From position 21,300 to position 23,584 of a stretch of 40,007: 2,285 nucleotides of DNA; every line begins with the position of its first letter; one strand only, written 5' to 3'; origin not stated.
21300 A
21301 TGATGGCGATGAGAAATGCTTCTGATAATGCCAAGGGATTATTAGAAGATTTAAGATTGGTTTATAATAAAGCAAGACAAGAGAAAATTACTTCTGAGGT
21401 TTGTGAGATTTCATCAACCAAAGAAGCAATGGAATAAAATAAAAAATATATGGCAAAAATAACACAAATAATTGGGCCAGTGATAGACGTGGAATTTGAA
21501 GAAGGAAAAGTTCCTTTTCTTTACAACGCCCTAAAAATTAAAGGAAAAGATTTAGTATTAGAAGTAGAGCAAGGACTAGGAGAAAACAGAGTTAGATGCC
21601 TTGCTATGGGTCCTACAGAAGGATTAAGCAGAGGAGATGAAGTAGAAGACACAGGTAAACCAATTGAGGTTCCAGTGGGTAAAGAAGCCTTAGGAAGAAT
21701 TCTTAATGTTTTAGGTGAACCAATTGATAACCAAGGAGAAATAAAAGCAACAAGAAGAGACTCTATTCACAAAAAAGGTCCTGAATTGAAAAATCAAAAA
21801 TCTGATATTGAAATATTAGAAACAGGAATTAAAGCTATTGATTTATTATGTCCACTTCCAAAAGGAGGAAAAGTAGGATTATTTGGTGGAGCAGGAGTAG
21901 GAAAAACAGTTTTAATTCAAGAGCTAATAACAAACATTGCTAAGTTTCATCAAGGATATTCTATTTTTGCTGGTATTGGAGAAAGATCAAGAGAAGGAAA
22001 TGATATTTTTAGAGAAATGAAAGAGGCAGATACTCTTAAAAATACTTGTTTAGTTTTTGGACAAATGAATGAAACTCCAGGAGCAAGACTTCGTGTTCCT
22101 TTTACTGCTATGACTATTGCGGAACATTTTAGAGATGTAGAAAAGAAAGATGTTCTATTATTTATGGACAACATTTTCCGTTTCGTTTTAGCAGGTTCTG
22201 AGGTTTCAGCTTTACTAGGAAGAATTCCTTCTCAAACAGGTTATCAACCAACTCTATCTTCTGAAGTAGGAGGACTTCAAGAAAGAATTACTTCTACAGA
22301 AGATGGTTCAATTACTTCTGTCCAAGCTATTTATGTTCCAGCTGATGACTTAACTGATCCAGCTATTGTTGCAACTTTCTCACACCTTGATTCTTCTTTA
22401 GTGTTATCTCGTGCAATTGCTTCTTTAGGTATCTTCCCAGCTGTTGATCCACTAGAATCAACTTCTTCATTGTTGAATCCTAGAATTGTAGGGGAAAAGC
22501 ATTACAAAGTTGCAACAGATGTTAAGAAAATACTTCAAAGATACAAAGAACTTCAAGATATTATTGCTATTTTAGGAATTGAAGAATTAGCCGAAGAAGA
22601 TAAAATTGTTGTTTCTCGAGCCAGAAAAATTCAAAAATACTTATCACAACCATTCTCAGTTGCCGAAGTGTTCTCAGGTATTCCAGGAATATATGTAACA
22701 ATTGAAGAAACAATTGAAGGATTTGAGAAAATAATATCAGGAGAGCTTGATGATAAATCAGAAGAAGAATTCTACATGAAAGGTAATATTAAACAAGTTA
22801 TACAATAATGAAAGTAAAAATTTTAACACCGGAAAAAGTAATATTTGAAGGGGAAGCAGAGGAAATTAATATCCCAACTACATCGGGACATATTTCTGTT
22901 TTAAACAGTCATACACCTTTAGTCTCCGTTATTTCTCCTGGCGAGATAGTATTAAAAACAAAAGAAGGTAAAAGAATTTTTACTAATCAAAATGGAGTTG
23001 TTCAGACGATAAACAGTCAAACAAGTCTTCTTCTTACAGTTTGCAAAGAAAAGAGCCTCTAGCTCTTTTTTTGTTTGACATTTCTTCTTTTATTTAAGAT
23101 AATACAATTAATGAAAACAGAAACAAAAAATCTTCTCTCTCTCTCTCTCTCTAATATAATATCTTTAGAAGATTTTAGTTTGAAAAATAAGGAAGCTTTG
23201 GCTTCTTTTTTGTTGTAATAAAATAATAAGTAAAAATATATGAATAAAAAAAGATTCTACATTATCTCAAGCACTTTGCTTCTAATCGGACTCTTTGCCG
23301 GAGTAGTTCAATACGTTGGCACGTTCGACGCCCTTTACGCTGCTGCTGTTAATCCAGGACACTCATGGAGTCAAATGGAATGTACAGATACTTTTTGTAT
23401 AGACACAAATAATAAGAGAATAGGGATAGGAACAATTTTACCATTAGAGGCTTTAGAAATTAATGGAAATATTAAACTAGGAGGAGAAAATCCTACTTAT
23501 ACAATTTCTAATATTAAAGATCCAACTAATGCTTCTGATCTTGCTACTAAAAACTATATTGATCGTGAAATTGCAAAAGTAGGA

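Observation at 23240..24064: Dispersed multigene family of secreted, disulfide-rich proteins with tail-fibre-like motifs (3 intact copies plus 1 remnant in 40 kb)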

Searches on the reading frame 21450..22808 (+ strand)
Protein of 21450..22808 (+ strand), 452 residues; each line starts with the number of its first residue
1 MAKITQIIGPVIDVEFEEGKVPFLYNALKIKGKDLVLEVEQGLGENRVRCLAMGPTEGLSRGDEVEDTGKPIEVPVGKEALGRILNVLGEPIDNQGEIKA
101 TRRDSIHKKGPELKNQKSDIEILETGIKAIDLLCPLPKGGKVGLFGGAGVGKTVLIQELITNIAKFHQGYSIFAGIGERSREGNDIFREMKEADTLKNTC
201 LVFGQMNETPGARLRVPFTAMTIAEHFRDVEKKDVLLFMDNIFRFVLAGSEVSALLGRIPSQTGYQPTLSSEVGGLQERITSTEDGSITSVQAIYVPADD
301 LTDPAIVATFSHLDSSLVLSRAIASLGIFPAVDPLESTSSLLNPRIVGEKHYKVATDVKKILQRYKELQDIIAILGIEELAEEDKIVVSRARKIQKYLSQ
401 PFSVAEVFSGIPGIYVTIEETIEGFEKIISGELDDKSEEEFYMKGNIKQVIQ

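Call 10: search_protein_families(library=pfam, proteins=[window:21450-22808:+], max_evalue=0.001)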
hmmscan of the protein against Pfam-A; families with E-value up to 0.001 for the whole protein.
window:21450-22808:+ (452 aa): 5 families
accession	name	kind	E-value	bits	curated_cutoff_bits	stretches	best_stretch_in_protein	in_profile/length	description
PF00006.31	ATP-synt_ab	-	1.8e-72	243.8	29.5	1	126-339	1-213/213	ATP synthase alpha/beta family, nucleotide-binding domain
PF02874.29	ATP-synt_ab_N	-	2.8e-23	82.6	20.9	1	4-69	1-69/69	ATP synthase alpha/beta family, beta-barrel domain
PF22919.1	ATP-synt_VA_C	-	3.3e-16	59.6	24.7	1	346-431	7-95/101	C-terminal domain of V and A type ATP synthase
PF01637.24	ATPase_2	-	9.9e-05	22.7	33.2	1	144-250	25-125/225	ATPase domain predominantly from Archaea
PF06745.19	ATPase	-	0.00018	21.4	26.6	0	124-191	2-68/231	KaiC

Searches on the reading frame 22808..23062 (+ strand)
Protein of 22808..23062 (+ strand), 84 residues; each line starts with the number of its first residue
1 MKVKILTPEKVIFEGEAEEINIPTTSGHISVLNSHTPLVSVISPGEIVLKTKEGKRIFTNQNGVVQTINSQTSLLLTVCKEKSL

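Call 10: search_protein_families(library=pfam, proteins=[window:22808-23062:+], max_evalue=0.001)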
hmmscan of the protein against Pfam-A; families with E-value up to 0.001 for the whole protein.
window:22808-23062:+ (84 aa): 1 family
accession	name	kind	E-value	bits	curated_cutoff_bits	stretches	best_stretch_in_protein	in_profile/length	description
PF02823.21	ATP-synt_DE_N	-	2.1e-16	60.1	27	1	1-71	1-72/80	ATP synthase, Delta/Epsilon chain, beta-sandwich domain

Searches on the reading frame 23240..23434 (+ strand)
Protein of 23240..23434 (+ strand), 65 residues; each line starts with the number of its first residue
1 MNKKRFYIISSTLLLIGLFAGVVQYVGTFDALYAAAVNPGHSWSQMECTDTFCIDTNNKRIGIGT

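Call 30: find_related_loci(query=A5, collection=genome_contigs, flank=4000)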
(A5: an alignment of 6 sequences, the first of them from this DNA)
Query A5 (65 aa) in genome_contigs; peptide patterns used: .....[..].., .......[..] (x = any residue, [..] = any of these).
98 stretches matched a pattern; 4 encode a relative of the query (tblastn E <= 1e-3); 4 distinct loci.
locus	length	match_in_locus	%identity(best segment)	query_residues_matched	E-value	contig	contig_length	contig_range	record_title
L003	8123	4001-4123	53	25-65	5e-12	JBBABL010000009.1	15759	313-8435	MAG: Candidatus Paceibacterota bacterium isolate SO_2017_LW1_2 NODE_2979_length_15759_cov_1.674834_LW64-88_2017, whole g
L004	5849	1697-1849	50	2-47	6e-8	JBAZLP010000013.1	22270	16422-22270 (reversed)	MAG: Candidatus Paceibacterota bacterium isolate SO_2017_LW4_171 scaffold_4702_c1_LW137-91_2017, whole genome shotgun se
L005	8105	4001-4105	40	30-61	7e-6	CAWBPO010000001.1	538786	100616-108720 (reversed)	MAG: uncultured bacterium isolate MFD04408.bin.1.52 genome assembly, contig: contig_41181, whole genome shotgun sequence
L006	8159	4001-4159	31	1-64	3e-5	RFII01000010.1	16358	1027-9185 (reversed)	MAG: Candidatus Woesearchaeota archaeon isolate J072 k99_130544, whole genome shotgun sequence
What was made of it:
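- Tried and rejected: Gave only 4 loci (call 30), so copy number per genome could not be estimated.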

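Call 50: find_homologous_proteins(query=A5, max_evalue=0.001)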
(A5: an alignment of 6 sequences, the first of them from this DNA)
Query A5 (6 sequences) (65 aa, profile of the alignment): 2 proteins with E <= 0.001 among 79 candidates.
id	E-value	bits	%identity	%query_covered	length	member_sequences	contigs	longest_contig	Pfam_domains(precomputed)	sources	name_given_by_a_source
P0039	3.9e-39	150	83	100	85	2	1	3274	-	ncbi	ncbi:MAG: hypothetical protein WCX10_08485, partial [Bacteroidales bacterium]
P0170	1.5e-4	39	40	100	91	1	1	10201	-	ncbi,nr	ncbi:MAG: hypothetical protein PHH21_01210 [Candidatus Pacebacteria bacterium]|nr:hypothetical prote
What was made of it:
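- Tried and rejected: Returned only 2 proteins because of the word-index limits (call 50); uninformative.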
